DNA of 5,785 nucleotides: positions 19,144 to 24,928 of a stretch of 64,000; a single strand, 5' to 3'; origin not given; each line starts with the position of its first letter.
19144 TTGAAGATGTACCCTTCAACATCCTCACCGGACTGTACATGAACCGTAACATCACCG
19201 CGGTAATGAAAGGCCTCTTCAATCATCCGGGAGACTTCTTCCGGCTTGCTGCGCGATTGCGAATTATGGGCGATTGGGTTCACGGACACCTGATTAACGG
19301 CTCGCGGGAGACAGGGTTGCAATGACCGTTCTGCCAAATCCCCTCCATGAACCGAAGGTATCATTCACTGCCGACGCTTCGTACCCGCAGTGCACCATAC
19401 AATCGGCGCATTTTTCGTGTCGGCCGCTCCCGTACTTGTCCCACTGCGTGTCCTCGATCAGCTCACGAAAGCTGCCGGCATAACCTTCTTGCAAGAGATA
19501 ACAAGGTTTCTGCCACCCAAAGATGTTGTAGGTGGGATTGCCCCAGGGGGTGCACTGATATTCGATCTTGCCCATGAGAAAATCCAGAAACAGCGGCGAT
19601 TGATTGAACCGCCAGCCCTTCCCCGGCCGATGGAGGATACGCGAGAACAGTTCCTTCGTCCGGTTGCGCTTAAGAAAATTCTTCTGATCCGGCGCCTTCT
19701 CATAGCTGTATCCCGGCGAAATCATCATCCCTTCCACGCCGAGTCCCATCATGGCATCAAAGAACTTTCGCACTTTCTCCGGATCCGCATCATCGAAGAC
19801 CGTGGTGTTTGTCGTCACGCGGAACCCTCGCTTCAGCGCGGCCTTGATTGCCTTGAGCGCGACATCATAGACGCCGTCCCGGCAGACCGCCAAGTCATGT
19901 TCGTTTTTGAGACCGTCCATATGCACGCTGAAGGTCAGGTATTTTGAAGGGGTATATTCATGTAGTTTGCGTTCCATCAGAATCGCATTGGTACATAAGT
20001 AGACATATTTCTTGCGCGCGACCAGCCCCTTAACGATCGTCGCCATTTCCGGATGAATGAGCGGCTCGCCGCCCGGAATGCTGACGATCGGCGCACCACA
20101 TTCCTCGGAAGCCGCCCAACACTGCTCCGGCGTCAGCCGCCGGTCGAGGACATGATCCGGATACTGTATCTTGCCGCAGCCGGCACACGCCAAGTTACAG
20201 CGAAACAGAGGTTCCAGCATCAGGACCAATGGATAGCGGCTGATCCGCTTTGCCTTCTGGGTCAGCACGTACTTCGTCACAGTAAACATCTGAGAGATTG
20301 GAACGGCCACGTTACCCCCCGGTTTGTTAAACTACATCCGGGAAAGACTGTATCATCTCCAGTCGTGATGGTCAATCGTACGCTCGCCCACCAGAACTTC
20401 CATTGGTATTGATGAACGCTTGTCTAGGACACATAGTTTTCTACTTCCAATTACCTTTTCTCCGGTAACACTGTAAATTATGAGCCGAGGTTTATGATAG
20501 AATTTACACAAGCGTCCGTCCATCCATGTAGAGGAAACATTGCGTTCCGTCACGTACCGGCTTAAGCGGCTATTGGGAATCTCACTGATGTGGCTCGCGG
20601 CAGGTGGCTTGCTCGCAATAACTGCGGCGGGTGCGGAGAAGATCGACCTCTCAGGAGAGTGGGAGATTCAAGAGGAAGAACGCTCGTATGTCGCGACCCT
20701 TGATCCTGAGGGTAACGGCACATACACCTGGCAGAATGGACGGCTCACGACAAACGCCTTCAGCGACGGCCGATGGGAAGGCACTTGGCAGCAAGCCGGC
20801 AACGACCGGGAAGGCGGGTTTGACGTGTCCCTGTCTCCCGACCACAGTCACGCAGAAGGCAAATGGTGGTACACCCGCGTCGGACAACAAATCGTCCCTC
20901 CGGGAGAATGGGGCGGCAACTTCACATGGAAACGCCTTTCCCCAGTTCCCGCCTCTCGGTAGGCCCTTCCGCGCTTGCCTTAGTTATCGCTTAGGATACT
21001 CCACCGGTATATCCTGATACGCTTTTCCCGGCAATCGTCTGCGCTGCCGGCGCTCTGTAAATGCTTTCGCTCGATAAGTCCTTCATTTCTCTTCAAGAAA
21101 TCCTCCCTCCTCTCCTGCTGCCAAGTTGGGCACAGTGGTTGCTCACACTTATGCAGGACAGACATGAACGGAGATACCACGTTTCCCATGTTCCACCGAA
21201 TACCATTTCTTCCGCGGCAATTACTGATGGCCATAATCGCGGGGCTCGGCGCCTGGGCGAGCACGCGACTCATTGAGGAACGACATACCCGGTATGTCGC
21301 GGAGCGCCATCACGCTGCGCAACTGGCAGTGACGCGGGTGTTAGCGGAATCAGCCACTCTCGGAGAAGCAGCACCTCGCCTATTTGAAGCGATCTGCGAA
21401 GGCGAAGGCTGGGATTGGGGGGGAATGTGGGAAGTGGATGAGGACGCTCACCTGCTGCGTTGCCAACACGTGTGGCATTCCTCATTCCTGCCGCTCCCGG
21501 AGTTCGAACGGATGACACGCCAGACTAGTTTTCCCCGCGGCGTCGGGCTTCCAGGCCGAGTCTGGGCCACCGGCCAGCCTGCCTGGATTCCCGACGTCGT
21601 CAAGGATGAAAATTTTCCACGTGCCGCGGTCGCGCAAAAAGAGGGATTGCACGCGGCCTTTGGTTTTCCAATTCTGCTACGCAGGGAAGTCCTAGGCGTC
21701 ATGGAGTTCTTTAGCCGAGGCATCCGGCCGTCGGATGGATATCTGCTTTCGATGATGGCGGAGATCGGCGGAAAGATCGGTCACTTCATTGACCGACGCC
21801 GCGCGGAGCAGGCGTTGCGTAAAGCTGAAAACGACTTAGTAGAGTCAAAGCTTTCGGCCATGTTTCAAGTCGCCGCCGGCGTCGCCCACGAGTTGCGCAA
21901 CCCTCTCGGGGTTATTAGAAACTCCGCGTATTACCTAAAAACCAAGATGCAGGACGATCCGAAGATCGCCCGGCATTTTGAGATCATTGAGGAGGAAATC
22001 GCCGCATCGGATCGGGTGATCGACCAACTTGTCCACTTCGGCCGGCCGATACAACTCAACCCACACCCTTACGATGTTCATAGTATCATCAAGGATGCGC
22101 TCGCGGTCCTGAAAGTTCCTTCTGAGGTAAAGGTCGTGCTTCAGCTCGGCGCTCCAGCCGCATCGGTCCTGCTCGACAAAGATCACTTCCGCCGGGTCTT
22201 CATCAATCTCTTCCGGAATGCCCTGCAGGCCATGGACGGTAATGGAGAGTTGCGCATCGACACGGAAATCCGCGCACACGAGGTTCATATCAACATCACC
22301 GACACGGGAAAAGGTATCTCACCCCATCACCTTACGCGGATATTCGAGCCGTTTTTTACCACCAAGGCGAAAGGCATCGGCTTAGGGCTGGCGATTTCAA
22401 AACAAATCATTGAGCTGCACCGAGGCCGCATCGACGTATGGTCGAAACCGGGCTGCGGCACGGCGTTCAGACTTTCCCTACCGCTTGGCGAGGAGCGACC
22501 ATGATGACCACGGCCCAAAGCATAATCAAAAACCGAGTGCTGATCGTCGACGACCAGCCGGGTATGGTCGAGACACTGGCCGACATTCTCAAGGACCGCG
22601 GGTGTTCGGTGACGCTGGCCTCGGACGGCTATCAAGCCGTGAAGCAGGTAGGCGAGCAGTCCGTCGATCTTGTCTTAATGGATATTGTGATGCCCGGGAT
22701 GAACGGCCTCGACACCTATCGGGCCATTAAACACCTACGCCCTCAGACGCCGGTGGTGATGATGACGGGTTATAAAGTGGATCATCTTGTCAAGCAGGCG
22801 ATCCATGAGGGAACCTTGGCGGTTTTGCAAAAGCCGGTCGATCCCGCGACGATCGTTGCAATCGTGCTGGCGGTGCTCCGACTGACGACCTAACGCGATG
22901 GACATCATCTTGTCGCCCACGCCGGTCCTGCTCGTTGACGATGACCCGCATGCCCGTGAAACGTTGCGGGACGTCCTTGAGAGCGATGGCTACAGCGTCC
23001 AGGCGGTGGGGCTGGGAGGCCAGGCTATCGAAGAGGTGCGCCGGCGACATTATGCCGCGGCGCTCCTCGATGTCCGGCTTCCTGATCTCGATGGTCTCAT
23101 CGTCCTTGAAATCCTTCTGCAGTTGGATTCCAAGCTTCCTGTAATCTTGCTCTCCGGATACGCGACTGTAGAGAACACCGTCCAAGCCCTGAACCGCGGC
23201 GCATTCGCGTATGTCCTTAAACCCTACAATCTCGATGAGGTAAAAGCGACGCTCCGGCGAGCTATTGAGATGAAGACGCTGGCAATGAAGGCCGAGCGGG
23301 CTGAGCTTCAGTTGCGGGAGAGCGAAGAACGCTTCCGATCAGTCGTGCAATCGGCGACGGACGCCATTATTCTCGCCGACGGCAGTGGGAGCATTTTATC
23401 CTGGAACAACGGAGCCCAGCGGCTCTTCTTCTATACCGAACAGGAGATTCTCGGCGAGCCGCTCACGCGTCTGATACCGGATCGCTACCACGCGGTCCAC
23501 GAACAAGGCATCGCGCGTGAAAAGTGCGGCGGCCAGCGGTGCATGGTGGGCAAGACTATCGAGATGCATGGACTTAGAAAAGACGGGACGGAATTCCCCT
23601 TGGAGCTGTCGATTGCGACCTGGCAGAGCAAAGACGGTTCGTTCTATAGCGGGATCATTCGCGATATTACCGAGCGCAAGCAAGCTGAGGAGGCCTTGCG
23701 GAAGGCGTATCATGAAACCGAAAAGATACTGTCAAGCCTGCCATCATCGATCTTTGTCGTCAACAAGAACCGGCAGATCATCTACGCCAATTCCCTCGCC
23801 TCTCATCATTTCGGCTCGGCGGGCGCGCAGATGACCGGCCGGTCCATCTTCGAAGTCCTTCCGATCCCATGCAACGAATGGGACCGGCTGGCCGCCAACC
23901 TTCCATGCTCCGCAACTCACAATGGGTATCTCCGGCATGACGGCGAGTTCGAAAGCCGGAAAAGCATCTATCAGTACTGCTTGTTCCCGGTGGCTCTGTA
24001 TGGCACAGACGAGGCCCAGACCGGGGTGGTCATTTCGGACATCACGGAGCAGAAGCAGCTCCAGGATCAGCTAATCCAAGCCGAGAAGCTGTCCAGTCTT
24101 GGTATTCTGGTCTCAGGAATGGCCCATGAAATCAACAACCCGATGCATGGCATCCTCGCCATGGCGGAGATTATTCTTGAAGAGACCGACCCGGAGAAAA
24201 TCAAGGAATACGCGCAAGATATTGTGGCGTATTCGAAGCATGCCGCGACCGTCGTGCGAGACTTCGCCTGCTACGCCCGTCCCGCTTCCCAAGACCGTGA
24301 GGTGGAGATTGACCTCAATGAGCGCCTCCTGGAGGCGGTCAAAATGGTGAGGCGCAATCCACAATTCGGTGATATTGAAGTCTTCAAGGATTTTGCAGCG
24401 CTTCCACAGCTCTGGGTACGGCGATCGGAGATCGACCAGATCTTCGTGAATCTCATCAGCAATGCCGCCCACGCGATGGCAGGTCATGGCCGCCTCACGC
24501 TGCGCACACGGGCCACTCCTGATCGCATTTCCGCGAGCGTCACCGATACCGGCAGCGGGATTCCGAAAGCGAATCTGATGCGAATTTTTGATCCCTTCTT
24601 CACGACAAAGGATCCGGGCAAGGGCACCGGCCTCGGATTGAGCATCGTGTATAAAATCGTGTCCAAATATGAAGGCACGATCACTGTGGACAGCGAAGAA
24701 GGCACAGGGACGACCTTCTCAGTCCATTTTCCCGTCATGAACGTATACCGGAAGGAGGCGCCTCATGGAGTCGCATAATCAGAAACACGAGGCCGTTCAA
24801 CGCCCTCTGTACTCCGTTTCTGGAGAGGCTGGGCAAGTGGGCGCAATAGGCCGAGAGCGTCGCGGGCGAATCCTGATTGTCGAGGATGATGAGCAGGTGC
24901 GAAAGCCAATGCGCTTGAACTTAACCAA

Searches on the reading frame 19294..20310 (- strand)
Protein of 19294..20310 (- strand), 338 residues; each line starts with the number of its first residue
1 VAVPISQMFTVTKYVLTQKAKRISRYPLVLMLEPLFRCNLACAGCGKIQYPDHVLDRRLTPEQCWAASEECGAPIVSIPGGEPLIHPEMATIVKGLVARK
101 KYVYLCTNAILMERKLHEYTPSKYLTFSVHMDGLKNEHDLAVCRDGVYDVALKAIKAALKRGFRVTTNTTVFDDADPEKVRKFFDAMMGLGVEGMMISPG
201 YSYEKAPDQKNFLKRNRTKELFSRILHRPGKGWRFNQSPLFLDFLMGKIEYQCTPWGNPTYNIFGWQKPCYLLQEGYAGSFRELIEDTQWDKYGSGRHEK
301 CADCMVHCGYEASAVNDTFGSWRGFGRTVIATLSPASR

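Call 53: search_protein_families(library=pfam, proteins=[window:19294-20310:-], max_evalue=0.00001)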
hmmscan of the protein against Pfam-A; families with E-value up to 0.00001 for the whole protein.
window:19294-20310:- (338 aa): 2 families
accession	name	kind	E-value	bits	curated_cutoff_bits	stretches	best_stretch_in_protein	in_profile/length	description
PF11946.13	DUF3463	-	6.2e-61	204.6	31.3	1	195-323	1-129/134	Domain of unknown function (DUF3463)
PF04055.27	Radical_SAM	-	8.7e-18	65.5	29.5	1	35-185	4-164/166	Radical SAM superfamily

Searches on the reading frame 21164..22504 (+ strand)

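Call 53: search_protein_families(library=pfam, proteins=[window:21164-22504:+], max_evalue=0.00001)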
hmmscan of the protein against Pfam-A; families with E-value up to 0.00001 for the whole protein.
window:21164-22504:+ (446 aa): 4 families
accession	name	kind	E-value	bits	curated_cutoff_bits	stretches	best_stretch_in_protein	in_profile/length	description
PF02518.31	HATPase_c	-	4.8e-26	91.8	26.4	1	338-442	2-110/111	Histidine kinase-, DNA gyrase B-, and HSP90-like ATPase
PF13185.12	GAF_2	-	6.3e-12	46.3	28.6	1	64-207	2-133/136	GAF domain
PF01590.32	GAF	-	1.6e-08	35.6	22.4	1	72-199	8-126/133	GAF domain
PF00512.31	HisKA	-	2e-08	34.6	26.9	1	235-294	4-62/66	His Kinase A (phospho-acceptor) domain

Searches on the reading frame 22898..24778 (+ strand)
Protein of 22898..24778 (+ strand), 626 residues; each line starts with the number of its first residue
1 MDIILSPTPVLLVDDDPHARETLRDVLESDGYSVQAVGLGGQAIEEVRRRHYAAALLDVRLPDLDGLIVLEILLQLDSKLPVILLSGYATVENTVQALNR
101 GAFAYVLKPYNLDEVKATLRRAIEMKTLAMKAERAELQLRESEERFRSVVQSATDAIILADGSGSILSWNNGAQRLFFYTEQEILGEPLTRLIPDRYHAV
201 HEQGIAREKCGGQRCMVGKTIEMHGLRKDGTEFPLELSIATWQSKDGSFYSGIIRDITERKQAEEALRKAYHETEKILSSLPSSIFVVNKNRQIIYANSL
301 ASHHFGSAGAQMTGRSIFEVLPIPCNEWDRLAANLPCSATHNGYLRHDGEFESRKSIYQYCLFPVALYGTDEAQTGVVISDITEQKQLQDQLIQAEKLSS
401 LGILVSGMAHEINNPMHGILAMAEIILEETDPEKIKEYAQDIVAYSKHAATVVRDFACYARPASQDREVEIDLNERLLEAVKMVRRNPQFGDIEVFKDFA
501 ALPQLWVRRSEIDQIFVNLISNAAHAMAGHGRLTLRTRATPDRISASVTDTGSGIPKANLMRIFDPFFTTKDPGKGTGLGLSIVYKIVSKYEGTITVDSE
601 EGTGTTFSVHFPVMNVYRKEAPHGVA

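Call 53: search_protein_families(library=pfam, proteins=[window:22898-24778:+], max_evalue=0.00001)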
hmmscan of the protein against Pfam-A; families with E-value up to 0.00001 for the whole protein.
window:22898-24778:+ (626 aa): 8 families
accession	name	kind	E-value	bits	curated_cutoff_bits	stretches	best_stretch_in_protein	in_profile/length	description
PF02518.31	HATPase_c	-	1.3e-26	93.6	26.4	1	511-613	5-109/111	Histidine kinase-, DNA gyrase B-, and HSP90-like ATPase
PF00072.30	Response_reg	-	5.1e-25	88.2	30.2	1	10-119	1-110/111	Response regulator receiver domain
PF00989.32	PAS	-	4.4e-24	85.1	22.6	2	144-257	1-113/113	PAS fold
PF13426.13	PAS_9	-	3.5e-20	72.7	27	1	155-259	2-103/103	PAS domain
PF08448.16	PAS_4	-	5.9e-17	62.3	23.1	2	152-262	3-110/110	PAS fold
PF13188.13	PAS_8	-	7.1e-13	48.4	21.8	0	144-196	1-50/65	PAS domain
PF00512.31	HisKA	-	1.2e-09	38.5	26.9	1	402-457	3-58/66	His Kinase A (phospho-acceptor) domain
PF24820.1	Diguanyl_cycl_sensor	-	3.4e-07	30.6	28.1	0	150-250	2-104/109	Diguanylate cyclase-like sensor domain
